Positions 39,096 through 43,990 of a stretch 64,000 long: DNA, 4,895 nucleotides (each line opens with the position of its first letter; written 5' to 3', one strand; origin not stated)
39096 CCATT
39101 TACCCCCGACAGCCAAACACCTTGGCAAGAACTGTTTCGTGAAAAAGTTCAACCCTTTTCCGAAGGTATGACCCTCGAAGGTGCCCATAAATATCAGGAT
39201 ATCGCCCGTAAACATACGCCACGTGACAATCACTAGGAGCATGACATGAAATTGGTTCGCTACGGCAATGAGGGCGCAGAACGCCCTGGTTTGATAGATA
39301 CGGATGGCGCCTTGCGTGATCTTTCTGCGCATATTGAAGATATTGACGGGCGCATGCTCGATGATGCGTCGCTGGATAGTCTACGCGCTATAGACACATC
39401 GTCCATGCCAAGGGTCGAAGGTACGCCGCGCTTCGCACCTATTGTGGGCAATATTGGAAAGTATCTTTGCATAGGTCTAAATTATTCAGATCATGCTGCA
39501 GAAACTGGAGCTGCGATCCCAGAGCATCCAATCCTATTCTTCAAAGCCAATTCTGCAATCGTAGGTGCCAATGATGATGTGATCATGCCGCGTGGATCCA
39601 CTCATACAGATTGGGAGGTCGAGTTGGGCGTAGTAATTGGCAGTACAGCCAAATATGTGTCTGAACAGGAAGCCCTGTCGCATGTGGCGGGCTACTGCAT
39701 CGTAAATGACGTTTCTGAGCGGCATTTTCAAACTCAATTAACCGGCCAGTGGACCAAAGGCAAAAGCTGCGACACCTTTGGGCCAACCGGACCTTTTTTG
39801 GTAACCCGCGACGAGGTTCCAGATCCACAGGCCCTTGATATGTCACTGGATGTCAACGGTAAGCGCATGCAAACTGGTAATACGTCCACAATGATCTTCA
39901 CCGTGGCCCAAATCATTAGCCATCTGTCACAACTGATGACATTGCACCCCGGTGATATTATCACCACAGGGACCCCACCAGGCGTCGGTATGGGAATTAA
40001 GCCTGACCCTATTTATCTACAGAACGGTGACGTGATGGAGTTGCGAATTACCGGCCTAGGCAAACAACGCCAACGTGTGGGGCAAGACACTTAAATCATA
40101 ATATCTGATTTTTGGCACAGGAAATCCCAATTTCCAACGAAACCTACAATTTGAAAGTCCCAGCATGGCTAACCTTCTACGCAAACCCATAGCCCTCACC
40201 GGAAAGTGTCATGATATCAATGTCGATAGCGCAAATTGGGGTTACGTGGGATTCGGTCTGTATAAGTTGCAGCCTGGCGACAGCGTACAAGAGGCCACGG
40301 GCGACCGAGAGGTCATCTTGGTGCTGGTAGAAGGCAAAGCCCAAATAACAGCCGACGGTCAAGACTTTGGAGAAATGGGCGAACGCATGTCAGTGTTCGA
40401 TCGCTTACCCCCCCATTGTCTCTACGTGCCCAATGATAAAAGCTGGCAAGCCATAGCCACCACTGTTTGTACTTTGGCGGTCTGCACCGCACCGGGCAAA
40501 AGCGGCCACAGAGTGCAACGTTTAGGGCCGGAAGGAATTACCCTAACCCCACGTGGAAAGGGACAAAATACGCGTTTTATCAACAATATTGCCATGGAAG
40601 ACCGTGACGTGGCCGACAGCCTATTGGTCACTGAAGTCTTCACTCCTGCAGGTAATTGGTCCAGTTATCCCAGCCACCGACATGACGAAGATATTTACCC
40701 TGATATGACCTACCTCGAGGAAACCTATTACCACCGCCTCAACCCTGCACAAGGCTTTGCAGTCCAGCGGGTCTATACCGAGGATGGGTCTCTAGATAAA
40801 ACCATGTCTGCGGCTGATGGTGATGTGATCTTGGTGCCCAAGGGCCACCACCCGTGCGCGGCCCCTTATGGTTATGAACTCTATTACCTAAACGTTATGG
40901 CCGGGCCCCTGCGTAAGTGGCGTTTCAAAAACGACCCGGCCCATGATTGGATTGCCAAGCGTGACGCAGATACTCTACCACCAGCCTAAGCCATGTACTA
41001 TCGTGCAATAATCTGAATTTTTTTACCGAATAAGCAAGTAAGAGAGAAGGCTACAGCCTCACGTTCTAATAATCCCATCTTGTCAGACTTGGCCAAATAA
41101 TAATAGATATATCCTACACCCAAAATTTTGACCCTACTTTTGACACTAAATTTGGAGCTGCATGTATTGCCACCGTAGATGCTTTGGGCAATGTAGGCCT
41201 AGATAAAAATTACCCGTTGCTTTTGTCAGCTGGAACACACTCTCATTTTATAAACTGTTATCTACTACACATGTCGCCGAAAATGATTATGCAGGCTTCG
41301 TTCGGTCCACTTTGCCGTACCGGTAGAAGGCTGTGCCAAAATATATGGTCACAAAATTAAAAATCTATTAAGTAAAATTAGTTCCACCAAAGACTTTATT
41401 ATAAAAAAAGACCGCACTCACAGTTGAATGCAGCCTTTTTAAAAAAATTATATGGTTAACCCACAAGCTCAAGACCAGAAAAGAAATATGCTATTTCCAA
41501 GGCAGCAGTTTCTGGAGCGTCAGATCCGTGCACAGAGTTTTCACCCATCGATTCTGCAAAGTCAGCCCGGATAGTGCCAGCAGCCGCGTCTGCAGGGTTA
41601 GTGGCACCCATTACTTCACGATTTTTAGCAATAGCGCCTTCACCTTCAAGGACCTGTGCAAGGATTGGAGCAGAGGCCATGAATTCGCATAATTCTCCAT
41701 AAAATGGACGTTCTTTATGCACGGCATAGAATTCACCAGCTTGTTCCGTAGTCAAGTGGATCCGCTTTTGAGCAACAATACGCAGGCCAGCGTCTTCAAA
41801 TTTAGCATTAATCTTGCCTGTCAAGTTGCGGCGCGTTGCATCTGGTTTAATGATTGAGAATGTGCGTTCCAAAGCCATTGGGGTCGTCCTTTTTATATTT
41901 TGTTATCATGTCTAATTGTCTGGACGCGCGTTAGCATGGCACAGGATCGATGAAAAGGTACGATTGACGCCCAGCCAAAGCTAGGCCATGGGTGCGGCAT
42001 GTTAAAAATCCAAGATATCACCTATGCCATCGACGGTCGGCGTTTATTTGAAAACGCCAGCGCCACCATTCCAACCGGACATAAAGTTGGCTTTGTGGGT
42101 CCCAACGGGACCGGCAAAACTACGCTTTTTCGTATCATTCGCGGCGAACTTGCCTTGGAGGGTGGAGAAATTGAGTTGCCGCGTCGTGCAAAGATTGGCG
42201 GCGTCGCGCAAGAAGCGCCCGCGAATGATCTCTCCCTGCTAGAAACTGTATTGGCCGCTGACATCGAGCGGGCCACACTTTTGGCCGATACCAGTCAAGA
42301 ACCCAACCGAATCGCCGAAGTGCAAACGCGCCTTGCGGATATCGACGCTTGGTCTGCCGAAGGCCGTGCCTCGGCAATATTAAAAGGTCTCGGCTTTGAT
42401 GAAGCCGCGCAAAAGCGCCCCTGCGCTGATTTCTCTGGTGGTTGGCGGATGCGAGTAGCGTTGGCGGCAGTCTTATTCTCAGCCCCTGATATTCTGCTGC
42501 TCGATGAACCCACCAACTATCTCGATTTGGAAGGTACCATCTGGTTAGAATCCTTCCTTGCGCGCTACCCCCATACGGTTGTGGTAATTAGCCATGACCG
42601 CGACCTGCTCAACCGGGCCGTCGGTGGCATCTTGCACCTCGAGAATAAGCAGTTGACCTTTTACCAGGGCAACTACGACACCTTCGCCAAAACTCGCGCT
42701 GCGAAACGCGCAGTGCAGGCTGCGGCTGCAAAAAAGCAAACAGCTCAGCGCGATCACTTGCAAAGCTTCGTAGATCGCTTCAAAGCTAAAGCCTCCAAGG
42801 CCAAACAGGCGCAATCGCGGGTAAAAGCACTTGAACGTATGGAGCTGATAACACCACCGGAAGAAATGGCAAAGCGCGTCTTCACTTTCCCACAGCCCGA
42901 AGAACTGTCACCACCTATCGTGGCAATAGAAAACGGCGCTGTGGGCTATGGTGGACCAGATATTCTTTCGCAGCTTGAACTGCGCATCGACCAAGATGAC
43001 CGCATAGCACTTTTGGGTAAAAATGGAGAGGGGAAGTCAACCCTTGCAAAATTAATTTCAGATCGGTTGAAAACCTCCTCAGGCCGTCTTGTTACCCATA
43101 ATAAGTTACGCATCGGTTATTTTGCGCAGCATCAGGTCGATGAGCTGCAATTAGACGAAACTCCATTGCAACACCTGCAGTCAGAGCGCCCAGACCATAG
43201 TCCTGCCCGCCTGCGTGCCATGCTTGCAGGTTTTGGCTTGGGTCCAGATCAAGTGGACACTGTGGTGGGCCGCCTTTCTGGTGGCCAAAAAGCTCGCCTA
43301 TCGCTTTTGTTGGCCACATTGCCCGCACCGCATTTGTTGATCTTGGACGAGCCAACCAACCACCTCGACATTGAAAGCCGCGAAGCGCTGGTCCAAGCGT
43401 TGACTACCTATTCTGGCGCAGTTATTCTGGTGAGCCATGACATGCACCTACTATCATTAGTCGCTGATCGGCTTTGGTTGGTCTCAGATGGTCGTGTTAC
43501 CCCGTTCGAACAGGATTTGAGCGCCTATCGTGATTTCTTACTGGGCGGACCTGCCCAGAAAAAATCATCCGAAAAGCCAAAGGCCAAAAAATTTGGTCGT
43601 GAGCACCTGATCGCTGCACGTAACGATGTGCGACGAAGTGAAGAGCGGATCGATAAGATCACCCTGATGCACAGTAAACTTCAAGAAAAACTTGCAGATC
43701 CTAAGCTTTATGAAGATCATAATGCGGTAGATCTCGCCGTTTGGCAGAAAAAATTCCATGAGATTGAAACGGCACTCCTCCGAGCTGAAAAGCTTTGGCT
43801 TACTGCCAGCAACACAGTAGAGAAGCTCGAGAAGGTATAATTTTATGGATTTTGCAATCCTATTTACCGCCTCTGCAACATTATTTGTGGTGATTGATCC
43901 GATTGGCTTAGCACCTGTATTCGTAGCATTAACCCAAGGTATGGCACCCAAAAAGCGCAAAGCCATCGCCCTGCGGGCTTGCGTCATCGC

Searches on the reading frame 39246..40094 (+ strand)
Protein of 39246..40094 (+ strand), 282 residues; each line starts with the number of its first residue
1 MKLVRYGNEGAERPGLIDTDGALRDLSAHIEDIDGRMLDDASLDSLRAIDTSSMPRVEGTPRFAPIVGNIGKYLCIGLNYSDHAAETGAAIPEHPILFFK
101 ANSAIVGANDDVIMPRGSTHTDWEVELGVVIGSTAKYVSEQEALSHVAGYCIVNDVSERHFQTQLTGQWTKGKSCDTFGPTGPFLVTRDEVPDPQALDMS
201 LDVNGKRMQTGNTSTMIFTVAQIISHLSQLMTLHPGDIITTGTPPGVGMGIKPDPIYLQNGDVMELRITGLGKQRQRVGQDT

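Call 64: search_protein_families(library=pfam, proteins=[window:39246-40094:+], max_evalue=0.000001)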
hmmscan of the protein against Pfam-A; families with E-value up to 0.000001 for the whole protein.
window:39246-40094:+ (282 aa): 1 family
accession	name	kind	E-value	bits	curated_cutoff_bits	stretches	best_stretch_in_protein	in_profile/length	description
PF01557.24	FAA_hydrolase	-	2.7e-73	246.6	23.9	1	73-278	2-213/214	Fumarylacetoacetate (FAA) hydrolase C-terminal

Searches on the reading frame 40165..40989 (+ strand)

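Call 64: search_protein_families(library=pfam, proteins=[window:40165-40989:+], max_evalue=0.000001)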
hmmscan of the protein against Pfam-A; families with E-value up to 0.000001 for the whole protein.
window:40165-40989:+ (274 aa): 1 family
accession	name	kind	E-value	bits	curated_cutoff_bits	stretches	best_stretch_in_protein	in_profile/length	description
PF04962.18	KduI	-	7.1e-105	350.5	23.9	1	13-263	11-262/262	KduI/IolB family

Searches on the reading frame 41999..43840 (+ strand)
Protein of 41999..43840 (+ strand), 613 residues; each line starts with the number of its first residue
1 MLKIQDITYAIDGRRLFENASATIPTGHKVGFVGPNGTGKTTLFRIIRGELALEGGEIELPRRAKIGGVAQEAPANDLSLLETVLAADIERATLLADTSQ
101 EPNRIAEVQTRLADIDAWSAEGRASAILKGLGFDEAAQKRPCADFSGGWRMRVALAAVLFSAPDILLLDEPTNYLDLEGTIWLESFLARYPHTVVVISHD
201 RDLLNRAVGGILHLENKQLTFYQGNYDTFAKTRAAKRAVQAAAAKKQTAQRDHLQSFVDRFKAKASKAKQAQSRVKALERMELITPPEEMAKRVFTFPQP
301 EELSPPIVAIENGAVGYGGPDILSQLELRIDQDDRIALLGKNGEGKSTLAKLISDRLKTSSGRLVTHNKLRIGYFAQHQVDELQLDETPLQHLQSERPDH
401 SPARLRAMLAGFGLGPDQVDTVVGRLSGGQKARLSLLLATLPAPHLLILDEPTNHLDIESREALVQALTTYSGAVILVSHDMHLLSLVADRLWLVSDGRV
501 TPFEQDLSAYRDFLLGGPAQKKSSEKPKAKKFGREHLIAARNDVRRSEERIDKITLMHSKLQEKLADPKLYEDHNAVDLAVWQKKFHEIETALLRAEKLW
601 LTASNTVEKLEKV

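Call 64: search_protein_families(library=pfam, proteins=[window:41999-43840:+], max_evalue=0.000001)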
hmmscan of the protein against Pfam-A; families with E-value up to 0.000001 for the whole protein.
window:41999-43840:+ (613 aa): 4 families
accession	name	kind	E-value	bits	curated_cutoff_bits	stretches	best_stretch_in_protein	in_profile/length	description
PF00005.33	ABC_tran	-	3.7e-47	160.8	25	2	18-173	2-137/137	ABC transporter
PF12848.13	ABC_tran_Xtn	-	3.9e-28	97.8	25.9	1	212-293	1-81/85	ABC transporter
PF13304.12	AAA_21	-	8.1e-14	52.8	27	0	258-486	116-304/304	AAA domain, putative AbiEii toxin, Type IV TA system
PF02463.25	SMC_N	-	4.4e-08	33.3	40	0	425-488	136-205/220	RecF/RecN/SMC N terminal domain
